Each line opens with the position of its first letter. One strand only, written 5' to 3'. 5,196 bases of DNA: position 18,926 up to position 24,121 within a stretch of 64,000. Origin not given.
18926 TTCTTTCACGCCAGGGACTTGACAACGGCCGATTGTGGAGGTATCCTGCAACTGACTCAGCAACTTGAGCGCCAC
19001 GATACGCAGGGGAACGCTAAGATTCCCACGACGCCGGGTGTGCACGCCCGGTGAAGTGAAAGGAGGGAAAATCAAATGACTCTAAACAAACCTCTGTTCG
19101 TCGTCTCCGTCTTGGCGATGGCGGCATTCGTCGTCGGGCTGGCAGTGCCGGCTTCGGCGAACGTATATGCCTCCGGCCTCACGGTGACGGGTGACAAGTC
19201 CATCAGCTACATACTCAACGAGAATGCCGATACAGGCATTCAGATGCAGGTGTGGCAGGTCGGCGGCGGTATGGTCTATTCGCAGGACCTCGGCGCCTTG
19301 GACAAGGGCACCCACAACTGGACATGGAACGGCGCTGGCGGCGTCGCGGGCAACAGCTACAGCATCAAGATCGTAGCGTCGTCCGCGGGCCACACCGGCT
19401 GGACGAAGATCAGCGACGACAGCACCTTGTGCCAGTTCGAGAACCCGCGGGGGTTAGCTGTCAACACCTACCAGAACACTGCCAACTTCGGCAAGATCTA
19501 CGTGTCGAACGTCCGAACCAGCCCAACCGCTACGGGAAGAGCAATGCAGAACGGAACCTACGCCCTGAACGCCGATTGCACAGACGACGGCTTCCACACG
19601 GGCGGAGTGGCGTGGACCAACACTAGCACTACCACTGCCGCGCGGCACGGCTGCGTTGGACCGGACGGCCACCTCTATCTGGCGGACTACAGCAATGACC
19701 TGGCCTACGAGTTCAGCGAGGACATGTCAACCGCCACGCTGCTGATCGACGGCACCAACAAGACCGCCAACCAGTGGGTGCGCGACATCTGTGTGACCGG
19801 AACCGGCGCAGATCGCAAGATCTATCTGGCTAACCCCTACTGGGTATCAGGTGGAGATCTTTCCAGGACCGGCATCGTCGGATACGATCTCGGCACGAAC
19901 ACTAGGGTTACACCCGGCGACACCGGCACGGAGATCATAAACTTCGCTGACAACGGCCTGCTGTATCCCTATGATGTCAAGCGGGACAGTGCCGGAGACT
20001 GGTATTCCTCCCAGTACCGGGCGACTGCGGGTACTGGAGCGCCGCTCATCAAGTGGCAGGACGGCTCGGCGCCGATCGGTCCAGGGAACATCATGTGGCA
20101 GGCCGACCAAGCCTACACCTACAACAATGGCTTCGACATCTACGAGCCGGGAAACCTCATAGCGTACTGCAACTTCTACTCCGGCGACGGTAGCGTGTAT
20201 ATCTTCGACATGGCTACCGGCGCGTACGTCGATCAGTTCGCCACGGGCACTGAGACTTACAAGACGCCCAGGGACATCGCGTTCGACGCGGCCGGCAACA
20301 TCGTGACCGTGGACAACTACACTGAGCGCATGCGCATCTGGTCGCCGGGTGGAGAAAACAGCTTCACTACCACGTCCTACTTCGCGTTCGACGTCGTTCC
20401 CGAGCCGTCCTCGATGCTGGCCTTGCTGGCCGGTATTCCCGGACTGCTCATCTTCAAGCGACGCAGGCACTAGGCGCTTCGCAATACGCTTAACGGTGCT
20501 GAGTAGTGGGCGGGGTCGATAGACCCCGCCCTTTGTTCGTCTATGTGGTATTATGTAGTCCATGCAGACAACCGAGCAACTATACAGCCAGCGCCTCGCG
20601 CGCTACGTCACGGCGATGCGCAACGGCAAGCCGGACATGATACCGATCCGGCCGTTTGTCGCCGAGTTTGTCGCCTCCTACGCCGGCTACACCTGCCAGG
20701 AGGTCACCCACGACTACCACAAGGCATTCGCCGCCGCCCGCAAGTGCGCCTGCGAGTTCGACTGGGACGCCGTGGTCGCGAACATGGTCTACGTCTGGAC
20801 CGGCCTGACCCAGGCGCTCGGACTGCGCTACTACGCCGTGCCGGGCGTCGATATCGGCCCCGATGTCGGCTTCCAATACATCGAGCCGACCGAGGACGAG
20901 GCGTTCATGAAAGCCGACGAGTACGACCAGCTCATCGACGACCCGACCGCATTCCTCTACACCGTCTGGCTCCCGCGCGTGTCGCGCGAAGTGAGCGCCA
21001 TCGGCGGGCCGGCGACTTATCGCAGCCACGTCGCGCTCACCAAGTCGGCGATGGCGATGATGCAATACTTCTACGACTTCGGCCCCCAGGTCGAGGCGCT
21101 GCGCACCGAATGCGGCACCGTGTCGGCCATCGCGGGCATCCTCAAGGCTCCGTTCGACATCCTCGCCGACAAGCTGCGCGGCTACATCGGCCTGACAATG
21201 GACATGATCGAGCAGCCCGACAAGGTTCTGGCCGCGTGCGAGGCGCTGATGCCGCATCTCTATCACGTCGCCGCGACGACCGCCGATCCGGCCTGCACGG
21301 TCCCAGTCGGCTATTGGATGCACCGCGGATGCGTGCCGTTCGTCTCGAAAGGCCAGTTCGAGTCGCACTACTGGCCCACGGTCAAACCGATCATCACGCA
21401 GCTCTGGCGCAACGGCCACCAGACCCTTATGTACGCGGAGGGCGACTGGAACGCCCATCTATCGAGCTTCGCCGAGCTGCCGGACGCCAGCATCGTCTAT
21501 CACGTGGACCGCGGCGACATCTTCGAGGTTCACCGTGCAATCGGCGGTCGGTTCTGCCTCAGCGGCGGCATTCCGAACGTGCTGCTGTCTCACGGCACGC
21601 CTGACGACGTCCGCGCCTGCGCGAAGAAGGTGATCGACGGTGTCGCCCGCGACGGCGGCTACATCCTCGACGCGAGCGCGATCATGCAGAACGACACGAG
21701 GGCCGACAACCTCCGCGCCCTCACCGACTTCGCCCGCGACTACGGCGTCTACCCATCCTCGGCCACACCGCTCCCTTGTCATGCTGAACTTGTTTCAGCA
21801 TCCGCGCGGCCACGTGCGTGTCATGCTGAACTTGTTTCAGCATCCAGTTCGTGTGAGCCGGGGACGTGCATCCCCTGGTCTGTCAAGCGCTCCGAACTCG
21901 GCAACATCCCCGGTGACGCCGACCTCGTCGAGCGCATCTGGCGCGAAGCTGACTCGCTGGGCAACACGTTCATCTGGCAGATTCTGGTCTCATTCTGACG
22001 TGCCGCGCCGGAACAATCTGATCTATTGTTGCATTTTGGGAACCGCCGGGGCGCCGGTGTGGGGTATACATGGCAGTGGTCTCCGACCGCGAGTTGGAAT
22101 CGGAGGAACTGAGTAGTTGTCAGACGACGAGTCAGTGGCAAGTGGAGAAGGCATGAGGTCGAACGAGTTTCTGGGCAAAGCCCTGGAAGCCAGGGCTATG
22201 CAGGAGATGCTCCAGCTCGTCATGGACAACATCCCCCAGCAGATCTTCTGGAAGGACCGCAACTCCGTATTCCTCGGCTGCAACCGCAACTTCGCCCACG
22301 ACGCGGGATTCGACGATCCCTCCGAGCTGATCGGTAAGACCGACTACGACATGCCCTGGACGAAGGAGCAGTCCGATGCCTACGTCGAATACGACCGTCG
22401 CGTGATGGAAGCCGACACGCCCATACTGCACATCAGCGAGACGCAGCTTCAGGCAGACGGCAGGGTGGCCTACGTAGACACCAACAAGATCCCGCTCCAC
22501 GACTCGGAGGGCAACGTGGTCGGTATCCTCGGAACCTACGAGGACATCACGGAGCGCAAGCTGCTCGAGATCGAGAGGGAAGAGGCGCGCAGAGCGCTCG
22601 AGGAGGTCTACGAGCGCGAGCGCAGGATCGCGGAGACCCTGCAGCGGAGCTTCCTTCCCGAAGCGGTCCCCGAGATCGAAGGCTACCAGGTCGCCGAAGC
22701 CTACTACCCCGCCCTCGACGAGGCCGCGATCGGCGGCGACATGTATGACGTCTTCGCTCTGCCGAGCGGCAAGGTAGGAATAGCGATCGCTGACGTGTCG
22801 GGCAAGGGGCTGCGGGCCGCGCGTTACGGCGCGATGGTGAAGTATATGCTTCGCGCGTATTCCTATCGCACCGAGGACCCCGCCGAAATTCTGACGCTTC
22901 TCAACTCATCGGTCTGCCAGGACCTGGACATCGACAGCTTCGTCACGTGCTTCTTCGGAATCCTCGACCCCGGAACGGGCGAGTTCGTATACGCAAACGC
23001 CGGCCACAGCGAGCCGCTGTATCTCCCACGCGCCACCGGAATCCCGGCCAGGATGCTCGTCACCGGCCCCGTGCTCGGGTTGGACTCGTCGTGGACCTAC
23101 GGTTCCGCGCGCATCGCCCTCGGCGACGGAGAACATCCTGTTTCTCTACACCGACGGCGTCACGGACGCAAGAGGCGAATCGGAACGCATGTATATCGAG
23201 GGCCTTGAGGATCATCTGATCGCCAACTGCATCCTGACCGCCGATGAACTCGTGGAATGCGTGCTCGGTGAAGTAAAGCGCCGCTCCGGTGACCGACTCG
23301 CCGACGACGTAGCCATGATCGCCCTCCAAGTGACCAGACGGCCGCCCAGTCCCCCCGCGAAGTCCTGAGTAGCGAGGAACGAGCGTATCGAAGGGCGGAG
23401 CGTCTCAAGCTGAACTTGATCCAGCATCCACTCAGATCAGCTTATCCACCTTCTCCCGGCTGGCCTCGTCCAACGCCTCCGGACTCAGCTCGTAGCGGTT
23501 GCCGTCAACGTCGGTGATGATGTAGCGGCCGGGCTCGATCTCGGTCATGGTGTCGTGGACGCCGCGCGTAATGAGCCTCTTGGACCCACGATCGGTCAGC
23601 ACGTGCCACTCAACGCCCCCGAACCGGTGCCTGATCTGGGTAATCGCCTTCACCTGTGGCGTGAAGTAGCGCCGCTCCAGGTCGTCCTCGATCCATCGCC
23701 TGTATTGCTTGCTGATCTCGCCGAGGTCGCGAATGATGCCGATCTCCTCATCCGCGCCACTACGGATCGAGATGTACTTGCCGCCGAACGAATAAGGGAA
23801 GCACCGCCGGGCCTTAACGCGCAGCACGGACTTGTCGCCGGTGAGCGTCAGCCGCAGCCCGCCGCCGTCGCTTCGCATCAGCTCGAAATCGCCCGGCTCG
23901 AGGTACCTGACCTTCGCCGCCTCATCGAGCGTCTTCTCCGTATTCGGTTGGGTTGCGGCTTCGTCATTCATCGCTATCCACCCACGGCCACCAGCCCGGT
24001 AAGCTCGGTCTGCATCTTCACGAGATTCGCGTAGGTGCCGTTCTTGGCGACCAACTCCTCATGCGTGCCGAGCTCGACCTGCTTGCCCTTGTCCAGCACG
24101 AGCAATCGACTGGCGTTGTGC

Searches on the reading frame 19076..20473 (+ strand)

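Call 16: search_protein_families(library=pfam, proteins=[window:19076-20473:+], max_evalue=0.001)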
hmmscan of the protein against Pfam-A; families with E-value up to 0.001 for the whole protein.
window:19076-20473:+ (465 aa): 2 families
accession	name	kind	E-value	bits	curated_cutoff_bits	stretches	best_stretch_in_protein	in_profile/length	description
PF01436.27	NHL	-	1.3e-06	28.6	20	0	398-422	4-26/28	NHL repeat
PF13860.13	FlgD_ig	-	1.3e-05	25.5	27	1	38-104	7-78/79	FlgD Ig-like domain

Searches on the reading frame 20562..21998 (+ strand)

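Call 16: search_protein_families(library=pfam, proteins=[window:20562-21998:+], max_evalue=0.001)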
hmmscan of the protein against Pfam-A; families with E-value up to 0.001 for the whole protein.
window:20562-21998:+ (478 aa): 1 family
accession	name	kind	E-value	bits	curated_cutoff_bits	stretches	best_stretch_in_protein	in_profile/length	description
PF01208.23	URO-D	-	3.3e-19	69.5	23.9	1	176-394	125-346/346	Uroporphyrinogen decarboxylase (URO-D)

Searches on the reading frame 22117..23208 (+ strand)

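Call 16: search_protein_families(library=pfam, proteins=[window:22117-23208:+], max_evalue=0.001)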
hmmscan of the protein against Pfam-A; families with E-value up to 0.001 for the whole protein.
window:22117-23208:+ (363 aa): 4 families
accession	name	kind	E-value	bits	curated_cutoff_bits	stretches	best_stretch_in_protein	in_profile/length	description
PF07228.17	SpoIIE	-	2.2e-28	100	25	1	217-339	2-124/192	Stage II sporulation protein E (SpoIIE)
PF08448.16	PAS_4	-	3.7e-19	69.4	23.1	1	37-148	2-109/110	PAS fold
PF00989.32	PAS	-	1.7e-06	28.4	22.6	1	30-144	1-113/113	PAS fold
PF13426.13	PAS_9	-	5.1e-05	23.9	27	1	49-146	10-103/103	PAS domain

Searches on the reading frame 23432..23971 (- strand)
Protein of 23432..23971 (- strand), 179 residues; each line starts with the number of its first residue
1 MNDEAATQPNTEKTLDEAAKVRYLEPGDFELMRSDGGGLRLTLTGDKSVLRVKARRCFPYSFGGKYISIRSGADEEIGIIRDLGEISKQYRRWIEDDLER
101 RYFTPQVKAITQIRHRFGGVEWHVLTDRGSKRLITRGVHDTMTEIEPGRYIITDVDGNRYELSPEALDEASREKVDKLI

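Call 16: search_protein_families(library=pfam, proteins=[window:23432-23971:-], max_evalue=0.001)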
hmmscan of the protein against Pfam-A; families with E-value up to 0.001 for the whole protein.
window:23432-23971:- (179 aa): 1 family
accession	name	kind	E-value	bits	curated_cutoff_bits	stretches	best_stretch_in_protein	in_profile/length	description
PF08909.16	DUF1854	-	4.4e-32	111.1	26.8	1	51-177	3-129/130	Domain of unknown function (DUF1854)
